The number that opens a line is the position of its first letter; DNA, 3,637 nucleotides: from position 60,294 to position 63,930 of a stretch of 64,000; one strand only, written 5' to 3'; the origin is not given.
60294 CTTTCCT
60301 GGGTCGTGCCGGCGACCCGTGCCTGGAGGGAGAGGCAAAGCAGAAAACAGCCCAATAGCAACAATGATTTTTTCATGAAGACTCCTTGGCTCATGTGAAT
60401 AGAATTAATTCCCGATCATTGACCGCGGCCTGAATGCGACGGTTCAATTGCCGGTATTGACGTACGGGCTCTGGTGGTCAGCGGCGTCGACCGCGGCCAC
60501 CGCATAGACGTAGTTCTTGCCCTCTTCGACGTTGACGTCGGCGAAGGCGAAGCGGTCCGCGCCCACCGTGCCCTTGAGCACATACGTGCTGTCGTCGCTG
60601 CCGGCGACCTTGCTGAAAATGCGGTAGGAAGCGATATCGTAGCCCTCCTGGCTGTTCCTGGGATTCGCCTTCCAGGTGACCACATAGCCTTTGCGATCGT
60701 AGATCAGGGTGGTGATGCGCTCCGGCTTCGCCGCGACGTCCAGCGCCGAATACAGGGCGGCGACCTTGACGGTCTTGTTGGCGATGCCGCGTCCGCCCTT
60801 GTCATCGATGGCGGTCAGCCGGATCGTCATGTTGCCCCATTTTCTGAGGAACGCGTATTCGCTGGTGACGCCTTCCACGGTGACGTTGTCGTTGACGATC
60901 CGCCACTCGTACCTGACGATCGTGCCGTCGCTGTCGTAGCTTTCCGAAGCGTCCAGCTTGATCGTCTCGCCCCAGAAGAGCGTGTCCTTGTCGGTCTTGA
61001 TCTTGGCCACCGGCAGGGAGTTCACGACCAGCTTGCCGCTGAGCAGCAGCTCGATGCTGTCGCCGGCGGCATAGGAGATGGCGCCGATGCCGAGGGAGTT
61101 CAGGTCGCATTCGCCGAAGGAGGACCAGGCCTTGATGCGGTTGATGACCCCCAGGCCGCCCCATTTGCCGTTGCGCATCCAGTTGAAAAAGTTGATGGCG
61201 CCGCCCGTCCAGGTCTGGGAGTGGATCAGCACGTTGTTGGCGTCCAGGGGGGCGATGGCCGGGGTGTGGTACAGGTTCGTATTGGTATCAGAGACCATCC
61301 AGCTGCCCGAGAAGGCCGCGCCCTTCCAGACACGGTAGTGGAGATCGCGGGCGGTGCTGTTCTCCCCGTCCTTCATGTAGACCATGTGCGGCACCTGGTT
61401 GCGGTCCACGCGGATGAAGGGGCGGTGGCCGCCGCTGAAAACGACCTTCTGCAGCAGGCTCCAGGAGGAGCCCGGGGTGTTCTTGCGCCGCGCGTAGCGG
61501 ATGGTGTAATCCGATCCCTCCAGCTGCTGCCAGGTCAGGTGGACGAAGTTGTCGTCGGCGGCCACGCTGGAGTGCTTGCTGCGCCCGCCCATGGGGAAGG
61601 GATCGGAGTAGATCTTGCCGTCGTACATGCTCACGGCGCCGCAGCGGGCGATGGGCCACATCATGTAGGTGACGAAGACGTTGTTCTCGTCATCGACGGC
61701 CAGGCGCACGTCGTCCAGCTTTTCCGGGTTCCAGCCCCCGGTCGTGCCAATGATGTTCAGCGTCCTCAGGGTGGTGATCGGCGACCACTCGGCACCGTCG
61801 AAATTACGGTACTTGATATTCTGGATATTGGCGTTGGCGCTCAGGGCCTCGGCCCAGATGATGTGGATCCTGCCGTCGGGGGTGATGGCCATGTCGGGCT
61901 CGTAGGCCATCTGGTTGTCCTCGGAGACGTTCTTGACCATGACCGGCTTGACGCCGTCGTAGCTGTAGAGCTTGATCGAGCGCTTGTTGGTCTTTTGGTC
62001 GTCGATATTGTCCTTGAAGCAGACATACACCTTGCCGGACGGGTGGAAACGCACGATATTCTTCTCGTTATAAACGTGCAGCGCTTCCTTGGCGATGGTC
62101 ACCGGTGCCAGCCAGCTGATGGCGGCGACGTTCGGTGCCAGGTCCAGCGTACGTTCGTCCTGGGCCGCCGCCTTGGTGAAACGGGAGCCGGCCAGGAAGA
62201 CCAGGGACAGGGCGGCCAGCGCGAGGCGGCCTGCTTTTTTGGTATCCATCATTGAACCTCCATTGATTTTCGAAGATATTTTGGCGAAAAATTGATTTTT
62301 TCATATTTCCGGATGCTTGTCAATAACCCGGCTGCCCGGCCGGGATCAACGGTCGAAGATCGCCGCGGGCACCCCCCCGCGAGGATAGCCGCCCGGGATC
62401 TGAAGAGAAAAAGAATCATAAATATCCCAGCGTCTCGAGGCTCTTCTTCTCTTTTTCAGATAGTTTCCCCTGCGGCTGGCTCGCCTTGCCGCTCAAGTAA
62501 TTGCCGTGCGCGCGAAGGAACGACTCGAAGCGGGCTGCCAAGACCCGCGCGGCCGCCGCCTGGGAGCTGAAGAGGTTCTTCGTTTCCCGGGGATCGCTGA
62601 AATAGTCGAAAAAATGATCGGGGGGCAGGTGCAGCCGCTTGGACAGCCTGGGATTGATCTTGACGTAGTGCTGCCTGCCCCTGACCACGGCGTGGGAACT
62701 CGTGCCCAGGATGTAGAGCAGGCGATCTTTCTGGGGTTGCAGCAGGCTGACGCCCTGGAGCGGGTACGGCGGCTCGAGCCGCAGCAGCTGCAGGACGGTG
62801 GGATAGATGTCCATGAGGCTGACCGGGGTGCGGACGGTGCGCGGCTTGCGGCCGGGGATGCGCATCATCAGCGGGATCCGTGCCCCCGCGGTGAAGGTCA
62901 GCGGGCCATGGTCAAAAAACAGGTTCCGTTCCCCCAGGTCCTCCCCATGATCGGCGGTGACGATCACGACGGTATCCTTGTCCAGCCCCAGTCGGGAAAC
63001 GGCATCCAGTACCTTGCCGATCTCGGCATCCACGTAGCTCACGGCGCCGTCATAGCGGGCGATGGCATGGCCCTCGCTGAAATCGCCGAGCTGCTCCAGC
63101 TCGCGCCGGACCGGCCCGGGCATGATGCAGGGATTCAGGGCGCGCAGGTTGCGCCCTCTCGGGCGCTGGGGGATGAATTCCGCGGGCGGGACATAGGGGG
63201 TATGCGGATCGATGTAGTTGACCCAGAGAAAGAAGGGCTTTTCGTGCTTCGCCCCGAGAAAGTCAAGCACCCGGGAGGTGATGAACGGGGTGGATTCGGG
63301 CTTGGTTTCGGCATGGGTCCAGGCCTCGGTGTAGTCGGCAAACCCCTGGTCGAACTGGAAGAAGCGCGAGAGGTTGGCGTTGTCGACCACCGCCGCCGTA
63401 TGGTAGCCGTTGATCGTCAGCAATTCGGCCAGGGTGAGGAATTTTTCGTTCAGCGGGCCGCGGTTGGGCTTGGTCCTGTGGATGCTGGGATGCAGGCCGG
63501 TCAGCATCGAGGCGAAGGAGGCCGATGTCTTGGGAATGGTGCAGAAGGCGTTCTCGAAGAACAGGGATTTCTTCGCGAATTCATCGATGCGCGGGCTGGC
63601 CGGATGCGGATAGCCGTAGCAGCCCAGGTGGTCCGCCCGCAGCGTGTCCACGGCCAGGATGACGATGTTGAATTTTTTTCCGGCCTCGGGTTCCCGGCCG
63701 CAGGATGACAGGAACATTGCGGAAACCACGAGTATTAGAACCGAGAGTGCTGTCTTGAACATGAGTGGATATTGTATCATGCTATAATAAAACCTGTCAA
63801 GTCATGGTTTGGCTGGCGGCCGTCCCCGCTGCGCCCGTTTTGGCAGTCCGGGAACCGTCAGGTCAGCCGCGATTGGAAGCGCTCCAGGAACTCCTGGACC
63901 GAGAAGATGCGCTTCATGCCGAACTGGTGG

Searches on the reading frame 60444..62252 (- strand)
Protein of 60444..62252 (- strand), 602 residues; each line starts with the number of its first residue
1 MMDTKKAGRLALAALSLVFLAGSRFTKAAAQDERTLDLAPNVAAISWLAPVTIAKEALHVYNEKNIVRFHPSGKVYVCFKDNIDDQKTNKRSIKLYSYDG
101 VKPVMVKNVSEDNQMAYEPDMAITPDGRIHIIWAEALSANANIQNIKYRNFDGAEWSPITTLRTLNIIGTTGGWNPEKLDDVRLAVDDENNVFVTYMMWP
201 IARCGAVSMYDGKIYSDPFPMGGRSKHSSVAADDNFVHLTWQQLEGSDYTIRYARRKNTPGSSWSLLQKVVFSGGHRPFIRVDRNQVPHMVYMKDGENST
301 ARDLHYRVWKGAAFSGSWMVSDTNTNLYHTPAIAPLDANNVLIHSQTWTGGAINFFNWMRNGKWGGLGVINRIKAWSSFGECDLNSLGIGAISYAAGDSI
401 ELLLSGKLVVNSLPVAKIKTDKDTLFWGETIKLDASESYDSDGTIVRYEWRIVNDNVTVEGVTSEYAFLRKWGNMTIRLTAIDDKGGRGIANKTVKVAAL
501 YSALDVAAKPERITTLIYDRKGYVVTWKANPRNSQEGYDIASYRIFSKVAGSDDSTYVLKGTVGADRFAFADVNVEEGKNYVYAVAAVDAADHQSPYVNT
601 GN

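Call 3: search_protein_families(library=pfam, proteins=[window:60444-62252:-], max_evalue=1)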
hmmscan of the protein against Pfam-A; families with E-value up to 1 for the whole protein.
window:60444-62252:- (602 aa): 7 families
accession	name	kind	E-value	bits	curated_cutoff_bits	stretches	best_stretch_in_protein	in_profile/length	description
PF18911.6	PKD_4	-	1.7e-09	38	27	1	411-493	1-79/85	PKD domain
PF22352.2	K319L-like_PKD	-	3.8e-07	30.5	27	1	429-497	12-84/84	K319L-like, PKD domain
PF00801.26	PKD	-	0.0028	18.1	23.5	1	428-487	14-71/80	PKD domain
PF15892.11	BNR_4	-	0.0044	16.9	27.3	1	102-317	81-267/272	BNR repeat-containing family member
PF21027.3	Sde0182_C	-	0.0054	17.7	27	1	430-456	1-27/83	Cellulose-binding protein Sde0182, C-terminal domain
PF13993.11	YccJ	-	0.13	12.9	27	1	412-430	42-60/67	YccJ-like protein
PF02010.21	REJ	-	0.2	10.6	25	1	415-460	85-133/452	REJ domain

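Call 4: search_protein_families(library=ncbifam, proteins=[window:60444-62252:-], max_evalue=1)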
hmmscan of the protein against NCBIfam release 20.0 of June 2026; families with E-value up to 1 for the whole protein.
window:60444-62252:- (602 aa): 1 family
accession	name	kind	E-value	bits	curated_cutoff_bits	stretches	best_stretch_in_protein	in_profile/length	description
NF053835.1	PDIAV_lipo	equivalog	0.033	13.5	90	1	111-143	84-116/458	PDIAV motif-containing lipoprotein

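Call 44: search_solved_structures(query=window:60444-62252:-, max_evalue=1)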
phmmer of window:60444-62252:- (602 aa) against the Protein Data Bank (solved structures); distinct sequences matched with E-value up to 1: 16.
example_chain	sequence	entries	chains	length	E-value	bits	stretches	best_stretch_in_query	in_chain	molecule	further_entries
9lrk_A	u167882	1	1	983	2.4e-07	32.6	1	411-499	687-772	Collagenase ColH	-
9lqj_A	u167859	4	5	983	2.4e-07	32.6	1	411-499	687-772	Collagenase ColH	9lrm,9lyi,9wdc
4aqo_A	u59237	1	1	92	5.6e-07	31.4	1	406-497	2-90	COLLAGENASE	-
4jrw_A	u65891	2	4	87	1.7e-06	29.8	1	412-497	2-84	Collagenase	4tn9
4u7k_A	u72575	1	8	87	1.9e-06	29.6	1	411-497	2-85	ColH protein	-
4u6t_A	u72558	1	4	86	2.6e-06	29.2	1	411-497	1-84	ColH protein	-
2y72_A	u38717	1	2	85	2.4e-05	26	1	420-497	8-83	COLLAGENASE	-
4l9d_A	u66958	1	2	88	0.00017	23.2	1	434-497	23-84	Protease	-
6aem_A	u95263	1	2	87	0.00031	22.3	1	436-497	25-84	PKD domain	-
9p4n_R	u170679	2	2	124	0.086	14.2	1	431-495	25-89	Dyslexia-associated protein KIAA0319-like protein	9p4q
6ihb_R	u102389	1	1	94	0.094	14.1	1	431-490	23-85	Dyslexia-associated protein KIAA0319-like protein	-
7wjx_R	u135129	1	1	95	0.097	14.1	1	431-490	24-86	Dyslexia-associated protein KIAA0319-like protein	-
7wqp_R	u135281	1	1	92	0.097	14.1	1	431-490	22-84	Dyslexia-associated protein KIAA0319-like protein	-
6jcq_R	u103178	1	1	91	0.1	14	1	432-490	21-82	Dyslexia-associated protein KIAA0319-like protein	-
4jgu_A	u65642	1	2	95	0.13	13.7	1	410-497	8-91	ColH protein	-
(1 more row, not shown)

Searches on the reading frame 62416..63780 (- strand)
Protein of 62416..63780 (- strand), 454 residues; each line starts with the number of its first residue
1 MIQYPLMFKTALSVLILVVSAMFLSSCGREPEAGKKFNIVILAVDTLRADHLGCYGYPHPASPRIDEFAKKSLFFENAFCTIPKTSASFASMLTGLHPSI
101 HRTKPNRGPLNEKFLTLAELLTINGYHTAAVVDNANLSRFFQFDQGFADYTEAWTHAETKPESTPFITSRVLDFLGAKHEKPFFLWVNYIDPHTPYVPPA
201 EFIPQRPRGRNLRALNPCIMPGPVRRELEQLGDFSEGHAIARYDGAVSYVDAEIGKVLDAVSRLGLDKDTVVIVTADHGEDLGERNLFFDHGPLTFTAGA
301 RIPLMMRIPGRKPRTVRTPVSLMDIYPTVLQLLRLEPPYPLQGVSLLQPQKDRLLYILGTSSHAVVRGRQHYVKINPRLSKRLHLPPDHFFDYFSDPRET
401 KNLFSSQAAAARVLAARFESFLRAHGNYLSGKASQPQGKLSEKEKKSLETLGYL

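Call 20: search_protein_families(library=pfam, proteins=[window:62416-63780:-], max_evalue=0.01)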
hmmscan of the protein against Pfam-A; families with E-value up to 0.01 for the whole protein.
window:62416-63780:- (454 aa): 4 families
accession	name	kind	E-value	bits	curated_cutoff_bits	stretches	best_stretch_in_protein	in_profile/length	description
PF00884.28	Sulfatase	-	7.1e-51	173.7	25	1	38-333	2-299/301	Sulfatase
PF01663.27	Phosphodiest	-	5.2e-10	39.9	23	2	243-279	184-220/342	Type I phosphodiesterase / nucleotide pyrophosphatase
PF16347.10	SGSH_C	-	5.1e-05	23.9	29.3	1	294-348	10-66/154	N-sulphoglucosamine sulphohydrolase, C-terminal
PF01676.23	Metalloenzyme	-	6.4e-05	23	24.3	1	240-336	166-251/252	Metalloenzyme superfamily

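Call 74: search_protein_families(library=ncbifam, proteins=[window:62416-63780:-], max_evalue=0.01)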
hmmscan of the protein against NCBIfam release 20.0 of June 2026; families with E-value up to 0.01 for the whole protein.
window:62416-63780:- (454 aa): 24 families
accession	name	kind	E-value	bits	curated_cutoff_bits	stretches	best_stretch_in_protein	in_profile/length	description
NF010322.0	PRK13759.1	equivalog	1e-42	146.2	481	2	144-417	160-450/486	arylsulfatase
TIGR03417.1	chol_sulfatase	equivalog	2.2e-38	132.4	433.45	2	242-417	254-433/500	choline-sulfatase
NF045661.1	HdlasePehA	equivalog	3.1e-31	108.5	900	3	241-347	282-389/506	phosphoric/sulfuric ester hydrolase PehA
NF052527.1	Mn_arylsulf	exception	2.4e-22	79.5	850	2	153-334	170-360/479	manganese-dependent arylsulfatase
NF028537.1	P_eth_NH2_trans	domain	7.7e-10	37.9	500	1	234-308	404-480/527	phosphoethanolamine--lipid A transferase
NF007160.0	PRK09598.1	equivalog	1.4e-09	36.8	561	1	230-293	393-454/523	phosphoethanolamine--lipid A transferase EptA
NF038282.1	LapC_YejM_PbgA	exception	3e-08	32.4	825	1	239-354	410-524/584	LPS biosynthesis-modulating metalloenzyme YejM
NF008593.0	PRK11560.1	equivalog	5e-08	31.7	493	1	238-305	429-493/563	kdo(2)-lipid A phosphoethanolamine 7''-transferase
NF008619.0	PRK11598.1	equivalog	5.5e-07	28.4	660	1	232-306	410-486/546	phosphoethanolamine transferase EptA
NF047438.1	polymyxin_MCR12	exception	8.3e-07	27.7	1200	1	241-307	421-489/548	MCR-12 family phosphoethanolamine--lipid A transferase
TIGR01307.1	pgm_bpd_ind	equivalog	3e-06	26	330.65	1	246-347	410-504/504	2,3-bisphosphoglycerate-independent phosphoglycerate mutase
NF053595.1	LptchSynLtaSGpos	equivalog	9.2e-06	24.5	970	1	238-348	425-542/626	lipoteichoic acid synthase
NF053859.1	polymyxin_MCR13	exception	2.1e-05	23.6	1250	1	236-298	409-471/541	MCR-13 family phosphoethanolamine--lipid A transferase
NF033463.1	polymyxin_MCR5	exception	3.7e-05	22.6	1250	1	235-298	417-479/547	MCR-5 family phosphoethanolamine--lipid A transferase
NF038075.1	fam_STM4013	hypoth_equivalog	8.6e-05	22.1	250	1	242-286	199-240/261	STM4013/SEN3800 family hydrolase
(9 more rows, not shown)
